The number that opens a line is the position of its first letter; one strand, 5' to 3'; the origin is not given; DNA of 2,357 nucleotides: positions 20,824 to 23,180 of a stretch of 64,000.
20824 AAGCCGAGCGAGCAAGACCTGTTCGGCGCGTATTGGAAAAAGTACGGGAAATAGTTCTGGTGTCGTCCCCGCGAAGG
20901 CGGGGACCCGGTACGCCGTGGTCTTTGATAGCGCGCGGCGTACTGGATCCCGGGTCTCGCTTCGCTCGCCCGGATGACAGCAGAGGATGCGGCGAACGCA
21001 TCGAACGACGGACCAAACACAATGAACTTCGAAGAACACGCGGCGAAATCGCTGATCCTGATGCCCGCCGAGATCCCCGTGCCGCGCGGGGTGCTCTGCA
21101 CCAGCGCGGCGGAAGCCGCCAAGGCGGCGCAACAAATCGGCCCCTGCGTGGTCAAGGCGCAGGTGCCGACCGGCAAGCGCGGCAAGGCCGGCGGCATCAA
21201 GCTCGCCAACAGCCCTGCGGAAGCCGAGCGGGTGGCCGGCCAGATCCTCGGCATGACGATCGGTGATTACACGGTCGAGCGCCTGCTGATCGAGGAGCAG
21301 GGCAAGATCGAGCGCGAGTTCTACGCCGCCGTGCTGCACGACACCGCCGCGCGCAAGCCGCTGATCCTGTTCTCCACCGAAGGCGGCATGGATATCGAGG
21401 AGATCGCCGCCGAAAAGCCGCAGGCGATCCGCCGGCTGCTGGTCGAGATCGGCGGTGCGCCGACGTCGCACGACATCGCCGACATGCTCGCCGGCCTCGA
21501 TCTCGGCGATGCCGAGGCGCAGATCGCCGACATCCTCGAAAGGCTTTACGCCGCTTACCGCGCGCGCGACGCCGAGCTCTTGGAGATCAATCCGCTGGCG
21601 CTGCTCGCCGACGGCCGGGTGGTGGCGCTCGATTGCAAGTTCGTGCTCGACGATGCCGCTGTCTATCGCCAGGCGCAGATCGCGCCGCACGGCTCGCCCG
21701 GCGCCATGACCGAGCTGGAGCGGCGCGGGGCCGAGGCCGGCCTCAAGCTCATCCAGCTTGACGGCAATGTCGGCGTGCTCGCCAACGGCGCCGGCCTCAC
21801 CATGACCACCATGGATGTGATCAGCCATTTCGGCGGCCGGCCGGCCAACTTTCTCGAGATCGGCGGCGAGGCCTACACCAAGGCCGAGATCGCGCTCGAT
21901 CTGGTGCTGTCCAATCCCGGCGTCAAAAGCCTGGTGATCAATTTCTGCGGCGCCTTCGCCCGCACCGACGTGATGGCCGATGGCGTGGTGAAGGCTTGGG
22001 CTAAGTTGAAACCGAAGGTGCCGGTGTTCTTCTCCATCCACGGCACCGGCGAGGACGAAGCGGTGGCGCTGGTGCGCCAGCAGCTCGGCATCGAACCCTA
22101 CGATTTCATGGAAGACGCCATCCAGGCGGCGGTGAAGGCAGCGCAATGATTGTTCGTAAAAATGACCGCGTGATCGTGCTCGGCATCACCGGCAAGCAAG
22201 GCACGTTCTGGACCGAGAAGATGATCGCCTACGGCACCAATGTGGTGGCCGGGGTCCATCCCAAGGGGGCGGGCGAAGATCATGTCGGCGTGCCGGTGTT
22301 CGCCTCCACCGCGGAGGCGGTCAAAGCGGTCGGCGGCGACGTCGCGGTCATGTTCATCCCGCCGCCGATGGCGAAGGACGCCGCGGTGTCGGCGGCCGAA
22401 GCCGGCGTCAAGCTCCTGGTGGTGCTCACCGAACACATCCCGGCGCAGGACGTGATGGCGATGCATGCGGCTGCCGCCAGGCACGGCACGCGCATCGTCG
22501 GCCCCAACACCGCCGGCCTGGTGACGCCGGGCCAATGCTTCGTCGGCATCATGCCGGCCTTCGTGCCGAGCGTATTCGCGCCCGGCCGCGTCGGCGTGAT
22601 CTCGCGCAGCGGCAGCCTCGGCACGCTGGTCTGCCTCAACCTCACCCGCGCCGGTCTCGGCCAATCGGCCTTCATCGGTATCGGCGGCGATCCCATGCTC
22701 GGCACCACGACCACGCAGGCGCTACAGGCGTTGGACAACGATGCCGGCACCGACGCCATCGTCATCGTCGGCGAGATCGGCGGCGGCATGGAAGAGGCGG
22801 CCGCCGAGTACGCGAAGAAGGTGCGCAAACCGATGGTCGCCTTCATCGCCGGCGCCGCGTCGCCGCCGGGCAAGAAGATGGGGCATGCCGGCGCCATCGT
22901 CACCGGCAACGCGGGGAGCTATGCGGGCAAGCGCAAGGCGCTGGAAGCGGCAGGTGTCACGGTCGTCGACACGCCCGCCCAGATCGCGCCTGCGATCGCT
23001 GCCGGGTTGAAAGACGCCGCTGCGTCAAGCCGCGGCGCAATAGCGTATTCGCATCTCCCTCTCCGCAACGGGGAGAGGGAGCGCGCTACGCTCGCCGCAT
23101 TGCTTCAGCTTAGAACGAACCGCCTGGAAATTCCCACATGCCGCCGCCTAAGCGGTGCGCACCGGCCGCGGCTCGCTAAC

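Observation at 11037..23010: xsc island that looks like a sulfoacetate-type pathway built with a SucCD-type (ADP-forming) CoA ligase and a TTT transporter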

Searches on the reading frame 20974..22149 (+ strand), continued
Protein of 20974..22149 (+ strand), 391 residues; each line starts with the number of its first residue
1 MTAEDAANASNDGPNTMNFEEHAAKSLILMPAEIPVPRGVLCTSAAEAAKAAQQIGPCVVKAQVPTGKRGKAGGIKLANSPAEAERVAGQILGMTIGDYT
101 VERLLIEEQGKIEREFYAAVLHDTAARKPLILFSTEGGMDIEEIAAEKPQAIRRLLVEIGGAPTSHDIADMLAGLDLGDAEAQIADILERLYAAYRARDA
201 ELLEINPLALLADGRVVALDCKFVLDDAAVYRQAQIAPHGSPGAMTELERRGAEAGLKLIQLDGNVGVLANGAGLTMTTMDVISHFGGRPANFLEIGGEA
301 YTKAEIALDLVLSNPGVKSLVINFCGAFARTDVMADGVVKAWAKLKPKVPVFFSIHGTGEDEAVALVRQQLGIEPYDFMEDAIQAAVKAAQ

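Call 52: find_homologous_proteins(query=P0151, max_evalue=1e-30)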
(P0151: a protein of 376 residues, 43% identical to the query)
Query P0151 (376 aa): 6072 proteins with E <= 1e-30 among 8000 candidates; the best 120 are listed.
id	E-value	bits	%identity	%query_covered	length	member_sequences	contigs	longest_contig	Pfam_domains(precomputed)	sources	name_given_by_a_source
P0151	4.9e-238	807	100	100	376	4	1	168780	PF00549.25,PF08442.16,PF13549.12,PF02786.23,PF24948.2,PF02222.28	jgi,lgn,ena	jgi:succinyl-CoA synthetase beta subunit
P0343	1.6e-202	690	86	100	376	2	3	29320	PF00549.25,PF08442.16,PF13549.12,PF24948.2,PF02222.28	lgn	-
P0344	2.3e-202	689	85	100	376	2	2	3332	PF00549.25,PF08442.16,PF13549.12,PF02786.23,PF24948.2,PF02222.28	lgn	-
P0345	1.8e-155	535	68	99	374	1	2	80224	PF00549.25,PF08442.16,PF13549.12,PF02786.23,PF24948.2,PF02222.28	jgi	jgi:succinyl-CoA synthetase beta subunit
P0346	2.1e-155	535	66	99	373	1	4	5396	PF00549.25,PF08442.16,PF13549.12,PF02786.23,PF24948.2,PF02222.28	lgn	-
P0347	4.9e-155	534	65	100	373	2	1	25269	PF00549.25,PF08442.16,PF13549.12,PF02786.23,PF24948.2,PF02222.28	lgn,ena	-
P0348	7.0e-154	530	67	99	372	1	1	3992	PF00549.25,PF08442.16,PF13549.12,PF02786.23,PF24948.2,PF02222.28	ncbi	-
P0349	8.3e-154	530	67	99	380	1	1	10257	PF00549.25,PF08442.16,PF13549.12,PF02786.23,PF24948.2,PF02222.28,PF01071.25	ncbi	-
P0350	3.1e-152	525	67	100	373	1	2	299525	PF00549.25,PF08442.16,PF13549.12,PF02786.23,PF24948.2,PF02222.28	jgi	jgi:succinyl-CoA synthetase beta subunit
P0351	5.4e-152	524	65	99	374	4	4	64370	PF00549.25,PF08442.16,PF13549.12,PF02786.23,PF24948.2,PF02222.28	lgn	-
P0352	1.0e-151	523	67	98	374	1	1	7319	PF00549.25,PF08442.16,PF13549.12,PF02786.23,PF24948.2,PF02222.28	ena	-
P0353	1.1e-151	523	68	99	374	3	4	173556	PF00549.25,PF08442.16,PF13549.12,PF02786.23,PF24948.2,PF02222.28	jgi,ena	jgi:succinyl-CoA synthetase beta subunit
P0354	1.2e-151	523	64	99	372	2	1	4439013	PF00549.25,PF08442.16,PF13549.12,PF24948.2,PF02222.28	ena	-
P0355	1.6e-151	522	67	99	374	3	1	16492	PF00549.25,PF08442.16,PF13549.12,PF02786.23,PF24948.2,PF02222.28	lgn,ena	-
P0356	1.2e-150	519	67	98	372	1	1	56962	PF00549.25,PF08442.16,PF13549.12,PF02786.23,PF24948.2,PF02222.28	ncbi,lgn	-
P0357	3.0e-150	518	65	96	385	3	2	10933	PF00549.25,PF08442.16,PF13549.12,PF02786.23,PF24948.2,PF02222.28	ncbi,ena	-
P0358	3.6e-150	518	66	100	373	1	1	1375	PF00549.25,PF08442.16,PF13549.12,PF02786.23,PF24948.2,PF02222.28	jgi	jgi:succinyl-CoA synthetase beta subunit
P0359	3.9e-150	518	63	99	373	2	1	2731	PF00549.25,PF08442.16,PF13549.12,PF02786.23,PF24948.2,PF02222.28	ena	-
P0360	8.8e-150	516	67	99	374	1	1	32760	PF00549.25,PF08442.16,PF13549.12,PF02786.23,PF24948.2,PF02222.28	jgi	jgi:succinyl-CoA synthetase beta subunit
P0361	9.2e-150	516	66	99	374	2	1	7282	PF00549.25,PF08442.16,PF13549.12,PF02786.23,PF24948.2,PF02222.28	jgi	jgi:succinyl-CoA synthetase beta subunit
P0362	1.8e-149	515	64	99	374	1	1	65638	PF00549.25,PF08442.16,PF13549.12,PF02786.23,PF24948.2,PF02222.28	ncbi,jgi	-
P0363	1.9e-149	515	64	99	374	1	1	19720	PF00549.25,PF08442.16,PF13549.12,PF24948.2,PF02222.28,PF01071.25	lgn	-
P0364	5.3e-149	514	66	99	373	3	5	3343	PF00549.25,PF08442.16,PF13549.12,PF02786.23,PF24948.2,PF02222.28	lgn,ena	-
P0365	6.6e-149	514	65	96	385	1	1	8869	PF00549.25,PF08442.16,PF13549.12,PF02786.23,PF24948.2,PF02222.28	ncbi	-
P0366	6.9e-149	514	66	98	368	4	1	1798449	PF00549.25,PF08442.16,PF13549.12,PF02786.23,PF24948.2,PF02222.28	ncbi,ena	ncbi:MAG: succinate--CoA ligase subunit beta [Spirochaetaceae bacterium JB067]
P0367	7.5e-149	513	66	99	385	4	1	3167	PF00549.25,PF08442.16,PF13549.12,PF02786.23,PF24948.2,PF02222.28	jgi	jgi:succinyl-CoA synthetase beta subunit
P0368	1.2e-148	513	66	97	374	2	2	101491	PF00549.25,PF08442.16,PF13549.12,PF02786.23,PF24948.2,PF02222.28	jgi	jgi:succinyl-CoA synthetase beta subunit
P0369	2.3e-148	512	65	99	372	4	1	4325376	PF00549.25,PF08442.16,PF13549.12,PF02786.23,PF24948.2,PF02222.28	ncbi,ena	-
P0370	2.6e-148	512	65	96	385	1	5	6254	PF00549.25,PF08442.16,PF13549.12,PF24948.2,PF02222.28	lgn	-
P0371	3.4e-148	511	65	99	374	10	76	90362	PF00549.25,PF08442.16,PF13549.12,PF02786.23,PF24948.2,PF02222.28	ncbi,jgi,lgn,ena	jgi:succinyl-CoA synthetase beta subunit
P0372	3.5e-148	511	64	98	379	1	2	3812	PF00549.25,PF08442.16,PF13549.12,PF02786.23,PF24948.2,PF02222.28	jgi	jgi:succinyl-CoA synthetase beta subunit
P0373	3.5e-148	511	65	96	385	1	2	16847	PF00549.25,PF08442.16,PF13549.12,PF02786.23,PF24948.2,PF02222.28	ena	-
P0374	4.2e-148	511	63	100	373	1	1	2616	PF00549.25,PF08442.16,PF13549.12,PF02786.23,PF24948.2,PF02222.28,PF08443.17,PF01071.25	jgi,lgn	jgi:succinyl-CoA synthetase beta subunit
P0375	6.5e-148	510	64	96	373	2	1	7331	PF00549.25,PF08442.16,PF13549.12,PF02786.23,PF24948.2,PF02222.28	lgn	-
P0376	9.6e-148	510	65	99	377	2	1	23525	PF00549.25,PF08442.16,PF13549.12,PF24948.2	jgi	jgi:succinyl-CoA synthetase beta subunit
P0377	9.7e-148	510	65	99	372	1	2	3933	PF00549.25,PF08442.16,PF13549.12,PF24948.2,PF02222.28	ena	-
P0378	1.0e-147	510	64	99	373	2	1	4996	PF00549.25,PF08442.16,PF13549.12,PF02786.23,PF24948.2,PF02222.28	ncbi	-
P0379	1.1e-147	510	65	100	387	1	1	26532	PF00549.25,PF08442.16,PF13549.12,PF02786.23,PF24948.2,PF02222.28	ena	-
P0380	1.5e-147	509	65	99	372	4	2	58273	PF00549.25,PF08442.16,PF13549.12,PF24948.2,PF02222.28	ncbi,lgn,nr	ncbi:MAG: acetate--CoA ligase family protein [Spirochaetia bacterium]|nr:acetate--CoA ligase family 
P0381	1.6e-147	509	65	99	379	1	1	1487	PF00549.25,PF08442.16,PF13549.12,PF02786.23,PF24948.2,PF02222.28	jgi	-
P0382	1.8e-147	509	65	99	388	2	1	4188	PF00549.25,PF08442.16,PF13549.12,PF02786.23,PF24948.2,PF02222.28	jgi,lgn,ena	-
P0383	2.2e-147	509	64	100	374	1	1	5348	PF00549.25,PF08442.16,PF13549.12,PF24948.2,PF02222.28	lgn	-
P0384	2.9e-147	508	65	96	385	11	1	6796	PF00549.25,PF08442.16,PF13549.12,PF02786.23,PF24948.2,PF02222.28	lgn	-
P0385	3.0e-147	508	64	99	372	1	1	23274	PF00549.25,PF08442.16,PF13549.12,PF24948.2,PF02222.28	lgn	-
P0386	3.1e-147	508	66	99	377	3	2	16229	PF00549.25,PF08442.16,PF13549.12,PF24948.2,PF02222.28,PF01071.25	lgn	-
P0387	3.1e-147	508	64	100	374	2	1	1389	PF00549.25,PF08442.16,PF13549.12,PF24948.2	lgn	-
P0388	3.3e-147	508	63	100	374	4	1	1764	PF00549.25,PF08442.16,PF13549.12,PF02786.23,PF24948.2,PF02222.28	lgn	-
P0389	4.1e-147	508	64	99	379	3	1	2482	PF00549.25,PF08442.16,PF13549.12,PF02786.23,PF24948.2,PF02222.28,PF01071.25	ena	-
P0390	4.1e-147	508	64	100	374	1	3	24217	PF00549.25,PF08442.16,PF13549.12,PF24948.2,PF02222.28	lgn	-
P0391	4.1e-147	508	63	100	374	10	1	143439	PF00549.25,PF08442.16,PF13549.12,PF24948.2,PF02222.28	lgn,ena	-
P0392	4.5e-147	508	64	99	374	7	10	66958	PF00549.25,PF08442.16,PF13549.12,PF02786.23,PF24948.2,PF02222.28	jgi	jgi:succinyl-CoA synthetase beta subunit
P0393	5.0e-147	507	64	100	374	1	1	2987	PF00549.25,PF08442.16,PF13549.12,PF02786.23,PF24948.2,PF02222.28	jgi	-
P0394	5.2e-147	507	65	100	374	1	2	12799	PF00549.25,PF08442.16,PF13549.12,PF24948.2,PF02222.28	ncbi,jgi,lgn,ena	jgi:succinyl-CoA synthetase beta subunit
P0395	5.8e-147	507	64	100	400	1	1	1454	PF00549.25,PF08442.16,PF13549.12,PF02786.23,PF24948.2,PF02222.28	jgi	jgi:succinyl-CoA synthetase beta subunit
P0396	5.9e-147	507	65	100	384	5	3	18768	PF00549.25,PF08442.16,PF13549.12,PF02786.23,PF24948.2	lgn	-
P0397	6.9e-147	507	65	100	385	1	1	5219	PF00549.25,PF08442.16,PF13549.12,PF24948.2,PF02222.28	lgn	-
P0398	7.0e-147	507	63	99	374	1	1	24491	PF00549.25,PF08442.16,PF13549.12,PF02786.23,PF24948.2,PF02222.28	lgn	-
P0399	7.3e-147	507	66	99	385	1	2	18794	PF00549.25,PF08442.16,PF13549.12,PF02786.23,PF24948.2,PF02222.28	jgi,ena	jgi:succinyl-CoA synthetase beta subunit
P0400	7.9e-147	507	63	100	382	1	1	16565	PF00549.25,PF08442.16,PF13549.12,PF24948.2,PF02222.28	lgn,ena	-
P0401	8.6e-147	507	66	99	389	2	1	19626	PF00549.25,PF08442.16,PF13549.12,PF02786.23,PF24948.2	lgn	-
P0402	9.0e-147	507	64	99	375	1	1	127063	PF00549.25,PF08442.16,PF13549.12,PF02786.23,PF24948.2,PF02222.28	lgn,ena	-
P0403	9.4e-147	507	65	100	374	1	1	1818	PF00549.25,PF08442.16,PF13549.12,PF24948.2,PF02222.28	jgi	-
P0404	1.0e-146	506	66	99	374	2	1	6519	PF00549.25,PF08442.16,PF13549.12,PF02786.23,PF24948.2,PF02222.28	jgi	-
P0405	1.2e-146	506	65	97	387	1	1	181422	PF00549.25,PF08442.16,PF13549.12,PF02786.23,PF24948.2,PF02222.28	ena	-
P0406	1.3e-146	506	63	100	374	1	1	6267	PF00549.25,PF08442.16,PF13549.12,PF02786.23,PF24948.2,PF02222.28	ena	-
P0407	1.6e-146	506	64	98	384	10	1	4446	PF00549.25,PF08442.16,PF13549.12,PF02786.23,PF24948.2,PF02222.28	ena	-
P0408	1.9e-146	506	64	99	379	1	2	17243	PF00549.25,PF08442.16,PF13549.12,PF02786.23,PF24948.2,PF02222.28,PF01071.25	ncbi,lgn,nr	ncbi:MAG: acetate--CoA ligase family protein [Spirochaetia bacterium]|nr:acetate--CoA ligase family 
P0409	1.9e-146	505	63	100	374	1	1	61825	PF00549.25,PF08442.16,PF13549.12,PF02786.23,PF24948.2,PF02222.28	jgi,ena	-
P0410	2.4e-146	505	64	96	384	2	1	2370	PF00549.25,PF08442.16,PF13549.12,PF02786.23,PF24948.2,PF02222.28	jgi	-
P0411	2.5e-146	505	64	98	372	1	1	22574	PF00549.25,PF08442.16,PF13549.12,PF02786.23,PF24948.2,PF02222.28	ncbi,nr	ncbi:MAG: acetate--CoA ligase family protein [Spirochaetes bacterium]|nr:acetate--CoA ligase family 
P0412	3.0e-146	505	64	99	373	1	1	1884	PF00549.25,PF08442.16,PF13549.12,PF02786.23,PF24948.2,PF02222.28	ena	-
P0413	3.6e-146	505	66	100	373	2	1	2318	PF00549.25,PF08442.16,PF13549.12,PF02786.23,PF24948.2,PF02222.28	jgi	jgi:succinyl-CoA synthetase beta subunit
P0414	3.7e-146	505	63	99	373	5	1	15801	PF00549.25,PF08442.16,PF13549.12,PF02786.23,PF24948.2,PF02222.28,PF01071.25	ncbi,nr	ncbi:MAG: acetate--CoA ligase family protein [Bacteroidetes bacterium]|nr:acetate--CoA ligase family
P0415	4.3e-146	504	65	100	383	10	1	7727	PF00549.25,PF08442.16,PF13549.12,PF24948.2,PF02222.28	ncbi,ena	-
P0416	5.2e-146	504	64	100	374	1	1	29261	PF00549.25,PF08442.16,PF13549.12,PF02786.23,PF24948.2,PF02222.28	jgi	-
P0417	6.1e-146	504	65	100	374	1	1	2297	PF00549.25,PF08442.16,PF13549.12,PF24948.2,PF02222.28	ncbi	-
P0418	6.3e-146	504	64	99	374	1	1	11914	PF00549.25,PF08442.16,PF13549.12,PF02786.23,PF24948.2,PF02222.28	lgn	-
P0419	6.5e-146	504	65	97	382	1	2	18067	PF00549.25,PF08442.16,PF13549.12,PF02786.23,PF24948.2,PF02222.28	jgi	jgi:succinyl-CoA synthetase beta subunit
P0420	6.7e-146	504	64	99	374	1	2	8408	PF00549.25,PF08442.16,PF13549.12,PF02786.23,PF24948.2,PF02222.28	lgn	-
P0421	7.1e-146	504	64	100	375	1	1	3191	PF00549.25,PF08442.16,PF13549.12,PF02786.23,PF24948.2,PF02222.28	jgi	jgi:succinyl-CoA synthetase beta subunit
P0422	7.1e-146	504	64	99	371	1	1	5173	PF00549.25,PF08442.16,PF13549.12,PF02786.23,PF24948.2,PF02222.28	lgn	-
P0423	7.5e-146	504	63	100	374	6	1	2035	PF00549.25,PF08442.16,PF13549.12,PF24948.2,PF02222.28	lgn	-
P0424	7.6e-146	504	64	100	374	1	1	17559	PF00549.25,PF08442.16,PF13549.12,PF02786.23,PF24948.2,PF02222.28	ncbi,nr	ncbi:MAG: acetate--CoA ligase family protein [Spirochaetaceae bacterium]|nr:acetate--CoA ligase fami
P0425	8.2e-146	503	65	99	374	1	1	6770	PF00549.25,PF08442.16,PF13549.12,PF02786.23,PF24948.2,PF02222.28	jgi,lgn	-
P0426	8.2e-146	503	65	100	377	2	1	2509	PF00549.25,PF08442.16,PF13549.12,PF02786.23,PF24948.2,PF02222.28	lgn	-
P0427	8.9e-146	503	64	99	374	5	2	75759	PF00549.25,PF08442.16,PF13549.12,PF02786.23,PF24948.2,PF02222.28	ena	-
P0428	1.0e-145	503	65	99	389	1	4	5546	PF00549.25,PF08442.16,PF13549.12,PF02786.23,PF24948.2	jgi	jgi:succinyl-CoA synthetase beta subunit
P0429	1.1e-145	503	64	100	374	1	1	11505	PF00549.25,PF08442.16,PF13549.12,PF02786.23,PF24948.2,PF02222.28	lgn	-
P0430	1.1e-145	503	64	99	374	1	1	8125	PF00549.25,PF08442.16,PF13549.12,PF02786.23,PF24948.2,PF02222.28,PF01071.25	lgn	-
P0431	1.4e-145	503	64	100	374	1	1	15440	PF00549.25,PF08442.16,PF13549.12,PF24948.2,PF02222.28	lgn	-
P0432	1.4e-145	503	64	99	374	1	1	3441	PF00549.25,PF08442.16,PF13549.12,PF02786.23,PF24948.2,PF02222.28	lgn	-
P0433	1.8e-145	502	65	99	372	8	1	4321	PF00549.25,PF08442.16,PF13549.12,PF24948.2,PF02222.28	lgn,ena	-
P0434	2.2e-145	502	63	96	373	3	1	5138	PF00549.25,PF08442.16,PF13549.12,PF24948.2,PF02222.28,PF01071.25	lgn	-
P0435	2.4e-145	502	64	99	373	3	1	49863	PF00549.25,PF08442.16,PF13549.12,PF24948.2,PF02222.28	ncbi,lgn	-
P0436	2.5e-145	502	63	96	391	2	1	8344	PF00549.25,PF08442.16,PF13549.12,PF02786.23,PF24948.2,PF02222.28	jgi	-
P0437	2.6e-145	502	62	100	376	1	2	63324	PF00549.25,PF08442.16,PF13549.12,PF02786.23,PF24948.2,PF02222.28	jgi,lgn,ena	-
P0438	2.8e-145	502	62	99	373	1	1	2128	PF00549.25,PF08442.16,PF13549.12,PF02786.23,PF24948.2,PF02222.28,PF01071.25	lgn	-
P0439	2.9e-145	502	64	99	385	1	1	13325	PF00549.25,PF08442.16,PF13549.12,PF02786.23,PF24948.2,PF02222.28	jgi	-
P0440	3.0e-145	502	64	100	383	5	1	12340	PF00549.25,PF08442.16,PF13549.12,PF24948.2,PF02222.28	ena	-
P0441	3.6e-145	501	66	99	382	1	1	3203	PF00549.25,PF08442.16,PF13549.12,PF02786.23,PF24948.2,PF02222.28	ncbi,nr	ncbi:MAG: succinate--CoA ligase subunit beta [Spirochaetaceae bacterium]|nr:succinate--CoA ligase su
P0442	4.0e-145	501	63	99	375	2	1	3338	PF00549.25,PF08442.16,PF13549.12,PF02786.23,PF24948.2,PF02222.28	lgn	-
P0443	4.2e-145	501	62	96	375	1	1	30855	PF00549.25,PF08442.16,PF24948.2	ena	-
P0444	4.2e-145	501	64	99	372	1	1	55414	PF00549.25,PF08442.16,PF13549.12,PF24948.2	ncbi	-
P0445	4.8e-145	501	64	99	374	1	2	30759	PF00549.25,PF08442.16,PF13549.12,PF02786.23,PF24948.2,PF02222.28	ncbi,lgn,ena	-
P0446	5.3e-145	501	61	99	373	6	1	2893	PF00549.25,PF08442.16,PF13549.12,PF02786.23,PF24948.2,PF02222.28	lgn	-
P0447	6.6e-145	500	63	99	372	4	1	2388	PF00549.25,PF08442.16,PF13549.12,PF02786.23,PF24948.2,PF02222.28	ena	-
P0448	6.9e-145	500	62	100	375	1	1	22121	PF00549.25,PF08442.16,PF13549.12,PF02786.23,PF24948.2,PF02222.28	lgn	-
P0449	7.4e-145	500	63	99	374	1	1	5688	PF00549.25,PF08442.16,PF13549.12,PF02786.23,PF24948.2,PF02222.28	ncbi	ncbi:MAG: ATP-grasp domain-containing protein [Sediminispirochaetaceae bacterium]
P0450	7.4e-145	500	65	99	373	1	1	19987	PF00549.25,PF08442.16,PF13549.12,PF02786.23,PF24948.2,PF02222.28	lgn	-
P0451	7.5e-145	500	64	98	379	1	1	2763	PF00549.25,PF08442.16,PF13549.12,PF02786.23,PF24948.2,PF02222.28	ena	-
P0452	7.5e-145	500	62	99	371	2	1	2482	PF00549.25,PF08442.16,PF13549.12,PF24948.2,PF02222.28,PF01071.25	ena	-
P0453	7.9e-145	500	63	99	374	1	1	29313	PF00549.25,PF08442.16,PF13549.12,PF24948.2,PF02222.28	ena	-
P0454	8.3e-145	500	63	99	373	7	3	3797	PF00549.25,PF08442.16,PF13549.12,PF02786.23,PF24948.2,PF02222.28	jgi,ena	-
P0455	8.3e-145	500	64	99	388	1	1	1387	PF00549.25,PF08442.16,PF13549.12,PF24948.2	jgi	jgi:succinyl-CoA synthetase beta subunit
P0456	9.7e-145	500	63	96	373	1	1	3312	PF00549.25,PF08442.16,PF13549.12,PF02786.23,PF24948.2,PF02222.28,PF01071.25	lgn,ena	-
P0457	9.7e-145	500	64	99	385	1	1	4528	PF00549.25,PF08442.16,PF13549.12,PF02786.23,PF24948.2,PF02222.28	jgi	-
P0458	1.0e-144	500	64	100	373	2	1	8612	PF00549.25,PF08442.16,PF13549.12,PF02786.23,PF24948.2,PF02222.28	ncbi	ncbi:MAG: succinate--CoA ligase subunit beta [Spirochaetia bacterium]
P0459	1.1e-144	500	64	99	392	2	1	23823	PF00549.25,PF08442.16,PF13549.12,PF02786.23,PF24948.2,PF02222.28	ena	-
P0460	1.2e-144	500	64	100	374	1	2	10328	PF00549.25,PF08442.16,PF13549.12,PF02786.23,PF24948.2,PF02222.28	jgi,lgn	-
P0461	1.3e-144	500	64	99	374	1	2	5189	PF00549.25,PF08442.16,PF13549.12,PF02786.23,PF24948.2,PF02222.28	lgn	-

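Call 53: find_encoding_contigs(protein=P0371, flank=10000, max_places=2)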
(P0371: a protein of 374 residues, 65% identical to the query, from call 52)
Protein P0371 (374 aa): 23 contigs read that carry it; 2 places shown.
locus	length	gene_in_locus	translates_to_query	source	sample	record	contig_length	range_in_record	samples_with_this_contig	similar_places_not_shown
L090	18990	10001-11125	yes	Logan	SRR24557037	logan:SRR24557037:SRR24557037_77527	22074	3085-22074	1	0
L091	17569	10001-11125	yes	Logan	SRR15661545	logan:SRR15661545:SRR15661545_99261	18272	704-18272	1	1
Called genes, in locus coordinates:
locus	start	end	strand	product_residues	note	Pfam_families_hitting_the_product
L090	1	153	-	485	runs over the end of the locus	PF27537:HoxH, PF00374:NiFeSe_Hases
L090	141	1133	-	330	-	PF01058:Oxidored_q6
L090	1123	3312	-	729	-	PF00037:Fer4 (faint), PF00070:Pyr_redox (weak), PF01266:DAO (weak), PF07992:Pyr_redox_2, PF13450:NAD_binding_8, PF13738:Pyr_redox_3 (weak), PF12838:Fer4_7 (weak), PF02662:FlpD, +3 more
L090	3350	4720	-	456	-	PF00939:Na_sulph_symp, PF02040:ArsB, PF03600:CitMHS, PF16980:CitMHS_2, PF00939:Na_sulph_symp (weak)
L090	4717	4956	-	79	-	-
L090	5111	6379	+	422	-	PF00989:PAS, PF08448:PAS_4, PF13426:PAS_9 (weak), PF00158:Sigma54_activat, PF14532:Sigma54_activ_2, PF01078:Mg_chelatase (weak), PF25601:AAA_lid_14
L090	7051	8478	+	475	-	PF00939:Na_sulph_symp, PF03600:CitMHS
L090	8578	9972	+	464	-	PF00171:Aldedh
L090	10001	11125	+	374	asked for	PF02222:ATP-grasp (weak), PF02786:CPSase_L_D2 (weak), PF08442:ATP-grasp_2, PF13549:ATP-grasp_5 (weak), PF24948:Citrate_synth_N, PF00549:Ligase_CoA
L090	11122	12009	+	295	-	PF02629:CoA_binding, PF13380:CoA_binding_2 (weak), PF13607:Succ_CoA_lig, PF00549:Ligase_CoA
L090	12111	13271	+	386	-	PF00465:Fe-ADH, PF13685:Fe-ADH_2, PF25137:ADH_Fe_C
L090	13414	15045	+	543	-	PF00581:Rhodanese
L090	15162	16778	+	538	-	PF12729:4HB_MCP_1, PF00672:HAMP (weak), PF00015:MCPsignal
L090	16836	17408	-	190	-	PF02635:DsrE (weak)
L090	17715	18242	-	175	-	PF01128:IspD, PF12804:NTP_transf_3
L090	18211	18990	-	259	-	?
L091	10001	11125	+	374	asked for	PF02222:ATP-grasp (weak), PF02786:CPSase_L_D2 (weak), PF08442:ATP-grasp_2, PF13549:ATP-grasp_5 (weak), PF24948:Citrate_synth_N, PF00549:Ligase_CoA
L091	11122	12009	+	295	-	PF02629:CoA_binding, PF13380:CoA_binding_2 (weak), PF13607:Succ_CoA_lig, PF00549:Ligase_CoA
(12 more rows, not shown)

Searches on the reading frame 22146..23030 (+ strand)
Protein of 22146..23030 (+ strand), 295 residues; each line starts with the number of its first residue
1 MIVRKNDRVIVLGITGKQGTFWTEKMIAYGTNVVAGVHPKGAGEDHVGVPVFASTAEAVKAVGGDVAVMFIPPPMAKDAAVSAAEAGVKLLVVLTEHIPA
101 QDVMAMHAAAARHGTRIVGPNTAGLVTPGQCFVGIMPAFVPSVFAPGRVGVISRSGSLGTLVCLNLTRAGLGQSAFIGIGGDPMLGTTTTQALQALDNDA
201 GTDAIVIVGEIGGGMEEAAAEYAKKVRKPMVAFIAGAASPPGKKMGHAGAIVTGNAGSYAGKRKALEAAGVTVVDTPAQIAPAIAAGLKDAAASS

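Call 9: search_protein_families(library=ncbifam, proteins=[window:22146-23030:+], max_evalue=1e-10)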
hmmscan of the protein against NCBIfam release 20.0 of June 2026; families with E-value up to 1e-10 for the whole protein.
window:22146-23030:+ (295 aa): 4 families
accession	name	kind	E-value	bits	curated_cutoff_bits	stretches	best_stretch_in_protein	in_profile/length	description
TIGR01019.1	sucCoAalpha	subfamily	1.5e-100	336.3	353.2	1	2-285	2-283/286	succinate--CoA ligase subunit alpha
NF004230.0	PRK05678.1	equivalog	6.5e-100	334.1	336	1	2-288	4-288/291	succinate--CoA ligase subunit alpha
TIGR02717.1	AcCoA-syn-alpha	equivalog_domain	1.5e-20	73.3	567.15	1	17-280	21-280/447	acetate--CoA ligase alpha subunit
NF045494.1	AcCoALig_Archglob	equivalog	6.4e-15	54.6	1200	1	65-281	283-495/665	acetate--CoA ligase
